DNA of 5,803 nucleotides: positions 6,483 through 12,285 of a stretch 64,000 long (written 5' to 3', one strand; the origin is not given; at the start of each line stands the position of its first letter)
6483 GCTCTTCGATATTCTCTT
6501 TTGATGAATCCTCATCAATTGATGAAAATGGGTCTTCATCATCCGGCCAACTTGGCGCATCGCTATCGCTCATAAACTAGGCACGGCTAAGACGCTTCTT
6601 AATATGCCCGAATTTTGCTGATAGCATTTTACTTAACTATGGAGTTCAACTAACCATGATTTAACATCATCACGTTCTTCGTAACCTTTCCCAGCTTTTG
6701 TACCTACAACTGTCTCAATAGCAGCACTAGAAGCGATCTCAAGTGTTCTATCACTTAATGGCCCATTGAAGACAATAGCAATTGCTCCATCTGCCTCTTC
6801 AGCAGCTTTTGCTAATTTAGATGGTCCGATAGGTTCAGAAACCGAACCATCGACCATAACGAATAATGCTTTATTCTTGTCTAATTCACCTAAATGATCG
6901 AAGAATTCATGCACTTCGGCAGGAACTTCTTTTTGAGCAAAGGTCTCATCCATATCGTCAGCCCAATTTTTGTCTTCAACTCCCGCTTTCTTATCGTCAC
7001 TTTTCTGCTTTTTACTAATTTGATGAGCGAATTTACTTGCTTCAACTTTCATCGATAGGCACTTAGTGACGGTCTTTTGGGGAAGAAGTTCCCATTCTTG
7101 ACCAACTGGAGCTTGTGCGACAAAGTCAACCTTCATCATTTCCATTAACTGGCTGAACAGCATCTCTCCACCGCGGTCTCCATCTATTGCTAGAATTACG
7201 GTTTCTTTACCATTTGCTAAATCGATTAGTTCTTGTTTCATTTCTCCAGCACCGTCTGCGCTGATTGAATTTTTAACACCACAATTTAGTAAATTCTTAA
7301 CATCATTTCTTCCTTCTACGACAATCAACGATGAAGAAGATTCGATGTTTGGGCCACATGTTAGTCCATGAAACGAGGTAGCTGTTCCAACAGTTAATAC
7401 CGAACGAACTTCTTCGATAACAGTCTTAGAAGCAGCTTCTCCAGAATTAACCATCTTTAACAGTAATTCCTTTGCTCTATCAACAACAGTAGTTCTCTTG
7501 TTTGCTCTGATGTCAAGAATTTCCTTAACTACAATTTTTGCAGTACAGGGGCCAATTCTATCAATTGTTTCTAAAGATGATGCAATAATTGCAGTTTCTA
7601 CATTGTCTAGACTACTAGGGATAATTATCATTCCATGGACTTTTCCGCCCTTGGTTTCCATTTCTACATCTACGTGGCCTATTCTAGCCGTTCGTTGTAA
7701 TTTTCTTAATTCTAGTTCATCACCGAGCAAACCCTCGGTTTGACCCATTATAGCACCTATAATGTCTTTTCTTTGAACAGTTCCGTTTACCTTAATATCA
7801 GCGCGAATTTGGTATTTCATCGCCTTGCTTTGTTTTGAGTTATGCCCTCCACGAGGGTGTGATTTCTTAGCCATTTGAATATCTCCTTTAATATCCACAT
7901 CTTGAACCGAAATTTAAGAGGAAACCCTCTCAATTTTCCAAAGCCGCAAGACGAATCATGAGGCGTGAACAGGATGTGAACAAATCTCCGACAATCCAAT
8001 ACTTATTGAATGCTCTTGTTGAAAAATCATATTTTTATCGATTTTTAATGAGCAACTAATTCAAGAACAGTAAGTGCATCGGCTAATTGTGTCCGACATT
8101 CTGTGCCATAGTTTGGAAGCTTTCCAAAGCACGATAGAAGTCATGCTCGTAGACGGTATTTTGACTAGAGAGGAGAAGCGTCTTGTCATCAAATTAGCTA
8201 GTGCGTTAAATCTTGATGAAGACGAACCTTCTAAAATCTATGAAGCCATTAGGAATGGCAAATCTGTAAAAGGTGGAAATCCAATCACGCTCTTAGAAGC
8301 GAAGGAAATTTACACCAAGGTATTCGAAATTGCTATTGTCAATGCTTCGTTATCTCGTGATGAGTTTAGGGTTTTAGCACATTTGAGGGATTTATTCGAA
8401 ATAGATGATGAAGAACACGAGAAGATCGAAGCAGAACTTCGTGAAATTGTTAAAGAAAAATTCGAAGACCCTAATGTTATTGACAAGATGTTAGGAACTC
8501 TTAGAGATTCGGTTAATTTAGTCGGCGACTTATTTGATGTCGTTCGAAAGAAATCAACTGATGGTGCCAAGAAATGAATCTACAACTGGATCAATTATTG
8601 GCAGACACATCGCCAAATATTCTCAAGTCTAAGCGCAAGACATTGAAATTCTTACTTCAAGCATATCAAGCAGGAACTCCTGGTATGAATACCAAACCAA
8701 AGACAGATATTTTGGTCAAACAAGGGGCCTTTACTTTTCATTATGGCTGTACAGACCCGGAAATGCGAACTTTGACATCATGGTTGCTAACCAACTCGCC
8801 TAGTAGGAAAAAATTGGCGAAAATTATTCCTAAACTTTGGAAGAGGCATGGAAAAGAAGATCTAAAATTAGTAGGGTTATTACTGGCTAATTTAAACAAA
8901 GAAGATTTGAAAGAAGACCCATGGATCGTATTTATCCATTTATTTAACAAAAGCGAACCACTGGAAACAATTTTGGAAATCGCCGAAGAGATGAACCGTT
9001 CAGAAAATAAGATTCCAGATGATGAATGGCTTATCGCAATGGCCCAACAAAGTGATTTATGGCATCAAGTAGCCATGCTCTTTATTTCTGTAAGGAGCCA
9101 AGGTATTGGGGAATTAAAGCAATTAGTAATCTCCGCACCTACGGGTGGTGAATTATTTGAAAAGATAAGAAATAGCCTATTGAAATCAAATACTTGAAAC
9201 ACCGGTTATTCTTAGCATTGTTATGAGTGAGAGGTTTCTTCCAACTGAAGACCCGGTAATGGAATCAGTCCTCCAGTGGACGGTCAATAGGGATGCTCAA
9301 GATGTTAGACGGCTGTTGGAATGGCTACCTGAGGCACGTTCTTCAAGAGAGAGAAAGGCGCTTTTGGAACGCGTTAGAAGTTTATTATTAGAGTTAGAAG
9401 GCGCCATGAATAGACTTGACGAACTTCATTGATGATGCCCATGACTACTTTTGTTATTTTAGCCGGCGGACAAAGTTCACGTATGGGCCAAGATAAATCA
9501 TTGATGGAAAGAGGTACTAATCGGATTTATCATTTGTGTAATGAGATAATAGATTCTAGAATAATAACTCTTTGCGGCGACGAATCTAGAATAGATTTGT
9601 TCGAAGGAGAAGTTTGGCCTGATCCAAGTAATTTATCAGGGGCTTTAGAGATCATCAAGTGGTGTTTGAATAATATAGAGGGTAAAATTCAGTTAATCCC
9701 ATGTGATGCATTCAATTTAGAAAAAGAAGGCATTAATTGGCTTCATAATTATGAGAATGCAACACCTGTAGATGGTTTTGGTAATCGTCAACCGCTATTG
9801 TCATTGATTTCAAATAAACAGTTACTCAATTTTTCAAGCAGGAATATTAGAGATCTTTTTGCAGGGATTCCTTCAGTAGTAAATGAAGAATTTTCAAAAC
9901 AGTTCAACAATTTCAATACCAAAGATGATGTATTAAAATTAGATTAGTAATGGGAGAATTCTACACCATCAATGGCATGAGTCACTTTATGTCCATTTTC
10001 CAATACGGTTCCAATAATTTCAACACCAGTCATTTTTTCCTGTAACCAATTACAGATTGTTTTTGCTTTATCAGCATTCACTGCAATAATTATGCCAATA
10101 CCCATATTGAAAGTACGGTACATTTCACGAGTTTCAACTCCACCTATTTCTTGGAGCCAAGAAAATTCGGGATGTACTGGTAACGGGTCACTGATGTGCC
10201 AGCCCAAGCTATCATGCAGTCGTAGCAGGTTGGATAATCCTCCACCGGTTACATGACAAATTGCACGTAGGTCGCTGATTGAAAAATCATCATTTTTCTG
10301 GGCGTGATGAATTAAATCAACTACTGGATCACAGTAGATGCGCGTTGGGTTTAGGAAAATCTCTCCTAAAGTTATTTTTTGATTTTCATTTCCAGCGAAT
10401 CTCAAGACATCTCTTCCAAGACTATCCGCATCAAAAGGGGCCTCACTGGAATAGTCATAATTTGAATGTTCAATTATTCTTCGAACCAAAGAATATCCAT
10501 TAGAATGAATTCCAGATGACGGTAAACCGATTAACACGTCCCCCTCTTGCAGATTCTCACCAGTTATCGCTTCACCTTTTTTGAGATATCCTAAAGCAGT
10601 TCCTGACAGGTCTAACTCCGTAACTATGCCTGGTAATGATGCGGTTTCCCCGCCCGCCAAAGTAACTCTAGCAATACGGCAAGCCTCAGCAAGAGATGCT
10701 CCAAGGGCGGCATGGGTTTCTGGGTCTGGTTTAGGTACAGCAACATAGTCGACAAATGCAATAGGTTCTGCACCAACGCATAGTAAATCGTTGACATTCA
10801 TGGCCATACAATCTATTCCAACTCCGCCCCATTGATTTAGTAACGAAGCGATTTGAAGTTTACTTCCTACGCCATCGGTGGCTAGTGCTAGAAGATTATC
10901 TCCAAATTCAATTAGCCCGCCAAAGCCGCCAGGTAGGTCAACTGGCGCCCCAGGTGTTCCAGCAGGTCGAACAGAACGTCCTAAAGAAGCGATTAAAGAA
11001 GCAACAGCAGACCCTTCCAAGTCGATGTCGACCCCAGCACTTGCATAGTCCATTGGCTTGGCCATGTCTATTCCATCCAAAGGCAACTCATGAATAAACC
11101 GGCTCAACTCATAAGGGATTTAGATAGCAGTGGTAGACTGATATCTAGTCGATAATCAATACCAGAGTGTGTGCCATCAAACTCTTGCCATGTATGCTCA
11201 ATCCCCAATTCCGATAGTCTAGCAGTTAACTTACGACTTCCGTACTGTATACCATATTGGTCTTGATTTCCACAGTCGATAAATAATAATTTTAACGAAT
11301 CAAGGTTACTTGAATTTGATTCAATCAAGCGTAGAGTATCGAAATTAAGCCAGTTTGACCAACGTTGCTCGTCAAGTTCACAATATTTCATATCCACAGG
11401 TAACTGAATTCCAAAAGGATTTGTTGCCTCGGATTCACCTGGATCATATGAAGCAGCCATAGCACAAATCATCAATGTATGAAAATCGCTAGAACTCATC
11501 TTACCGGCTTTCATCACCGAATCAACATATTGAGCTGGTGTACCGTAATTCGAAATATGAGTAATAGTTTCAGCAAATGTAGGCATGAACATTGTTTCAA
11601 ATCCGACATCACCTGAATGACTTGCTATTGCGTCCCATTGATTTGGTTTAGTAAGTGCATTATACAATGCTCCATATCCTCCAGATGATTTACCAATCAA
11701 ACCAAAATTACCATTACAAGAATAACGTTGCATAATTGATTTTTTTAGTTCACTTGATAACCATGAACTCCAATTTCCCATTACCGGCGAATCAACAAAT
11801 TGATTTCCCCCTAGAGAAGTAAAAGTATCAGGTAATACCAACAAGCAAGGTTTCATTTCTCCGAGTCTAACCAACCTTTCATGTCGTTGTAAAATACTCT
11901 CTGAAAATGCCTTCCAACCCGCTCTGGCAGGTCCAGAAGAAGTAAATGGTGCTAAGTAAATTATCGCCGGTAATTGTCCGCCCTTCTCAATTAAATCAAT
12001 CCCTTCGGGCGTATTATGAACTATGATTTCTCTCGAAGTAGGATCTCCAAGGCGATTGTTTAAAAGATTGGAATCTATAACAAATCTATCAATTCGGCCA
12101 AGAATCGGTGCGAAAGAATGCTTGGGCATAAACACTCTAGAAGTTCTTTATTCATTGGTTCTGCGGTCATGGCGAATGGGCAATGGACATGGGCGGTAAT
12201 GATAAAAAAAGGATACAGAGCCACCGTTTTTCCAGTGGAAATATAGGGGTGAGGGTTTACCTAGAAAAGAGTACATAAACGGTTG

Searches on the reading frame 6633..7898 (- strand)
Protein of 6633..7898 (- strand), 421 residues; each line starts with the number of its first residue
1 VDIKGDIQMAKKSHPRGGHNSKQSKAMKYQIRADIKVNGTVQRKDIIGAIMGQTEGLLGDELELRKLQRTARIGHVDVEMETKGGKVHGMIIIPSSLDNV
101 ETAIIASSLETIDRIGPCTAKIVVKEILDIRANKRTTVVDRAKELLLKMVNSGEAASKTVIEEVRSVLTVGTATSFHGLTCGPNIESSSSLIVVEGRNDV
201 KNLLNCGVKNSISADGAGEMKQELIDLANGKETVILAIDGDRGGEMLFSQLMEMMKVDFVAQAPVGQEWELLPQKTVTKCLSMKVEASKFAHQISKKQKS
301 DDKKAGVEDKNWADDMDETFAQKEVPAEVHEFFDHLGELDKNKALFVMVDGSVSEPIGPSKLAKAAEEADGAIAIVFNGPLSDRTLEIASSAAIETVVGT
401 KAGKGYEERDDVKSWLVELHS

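Call 42: search_protein_families(library=pfam, proteins=[window:6633-7898:-], max_evalue=0.001)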
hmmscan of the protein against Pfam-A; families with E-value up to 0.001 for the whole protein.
window:6633-7898:- (421 aa): 3 families
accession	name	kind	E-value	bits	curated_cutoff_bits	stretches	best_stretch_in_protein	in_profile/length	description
PF13662.12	Toprim_4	-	9.3e-08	32.6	25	1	190-255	2-74/85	Toprim domain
PF01751.28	Toprim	-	7.5e-07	29.7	23.1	1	191-260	2-84/96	Toprim domain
PF13155.12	Toprim_2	-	5.4e-05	23.9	22.1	1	192-256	1-67/88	Toprim-like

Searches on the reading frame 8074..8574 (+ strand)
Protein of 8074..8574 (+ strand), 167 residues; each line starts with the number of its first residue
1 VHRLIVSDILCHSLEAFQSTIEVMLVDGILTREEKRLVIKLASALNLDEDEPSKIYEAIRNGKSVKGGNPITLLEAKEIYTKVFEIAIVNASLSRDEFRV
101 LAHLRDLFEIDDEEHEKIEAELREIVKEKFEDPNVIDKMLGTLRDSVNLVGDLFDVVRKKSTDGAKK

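Call 58: search_protein_families(library=pfam, proteins=[window:8074-8574:+], max_evalue=0.001)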
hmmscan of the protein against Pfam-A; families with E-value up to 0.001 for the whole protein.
window:8074-8574:+ (167 aa): 2 families
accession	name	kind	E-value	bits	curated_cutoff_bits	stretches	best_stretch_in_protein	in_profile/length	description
PF03735.19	ENT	-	1.5e-08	35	28.5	0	14-66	9-62/71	ENT domain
PF05099.18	TerB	-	0.00015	22.5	24.4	0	19-51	80-112/118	Tellurite resistance protein TerB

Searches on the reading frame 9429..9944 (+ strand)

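Call 58: search_protein_families(library=pfam, proteins=[window:9429-9944:+], max_evalue=0.001)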
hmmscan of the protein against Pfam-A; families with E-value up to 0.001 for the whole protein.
window:9429-9944:+ (172 aa): 1 family
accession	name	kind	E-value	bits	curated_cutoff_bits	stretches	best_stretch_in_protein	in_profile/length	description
PF12804.13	NTP_transf_3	-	1.6e-09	38.6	27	1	9-123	2-131/160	MobA-like NTP transferase domain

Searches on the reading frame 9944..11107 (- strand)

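Call 42: search_protein_families(library=pfam, proteins=[window:9944-11107:-], max_evalue=0.001)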
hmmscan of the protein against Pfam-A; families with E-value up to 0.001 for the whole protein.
window:9944-11107:- (387 aa): 2 families
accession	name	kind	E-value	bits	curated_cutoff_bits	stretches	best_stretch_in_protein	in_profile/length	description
PF00586.29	AIRS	-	1.4e-23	83.8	24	1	67-174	8-111/112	AIR synthase related protein, N-terminal domain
PF02769.27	AIRS_C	-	2.7e-22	80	23.1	1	187-374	1-151/156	AIR synthase related protein, C-terminal domain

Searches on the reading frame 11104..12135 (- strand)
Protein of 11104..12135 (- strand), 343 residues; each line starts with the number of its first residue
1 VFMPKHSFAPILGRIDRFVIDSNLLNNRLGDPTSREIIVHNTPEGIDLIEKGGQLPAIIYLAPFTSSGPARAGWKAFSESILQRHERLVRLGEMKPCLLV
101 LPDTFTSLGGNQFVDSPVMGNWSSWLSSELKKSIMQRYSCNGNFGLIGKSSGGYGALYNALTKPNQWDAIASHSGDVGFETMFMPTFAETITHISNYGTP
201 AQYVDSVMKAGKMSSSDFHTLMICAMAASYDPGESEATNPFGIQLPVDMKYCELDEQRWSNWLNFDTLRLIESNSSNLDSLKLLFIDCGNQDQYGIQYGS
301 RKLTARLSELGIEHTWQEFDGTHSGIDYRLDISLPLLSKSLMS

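Call 42: search_protein_families(library=pfam, proteins=[window:11104-12135:-], max_evalue=0.001)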
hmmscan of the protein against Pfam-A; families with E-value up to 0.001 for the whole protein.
window:11104-12135:- (343 aa): 1 family
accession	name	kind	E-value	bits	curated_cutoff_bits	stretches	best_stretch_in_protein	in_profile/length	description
PF00756.26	Esterase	-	2.7e-10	40.9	22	1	119-329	91-241/251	Putative esterase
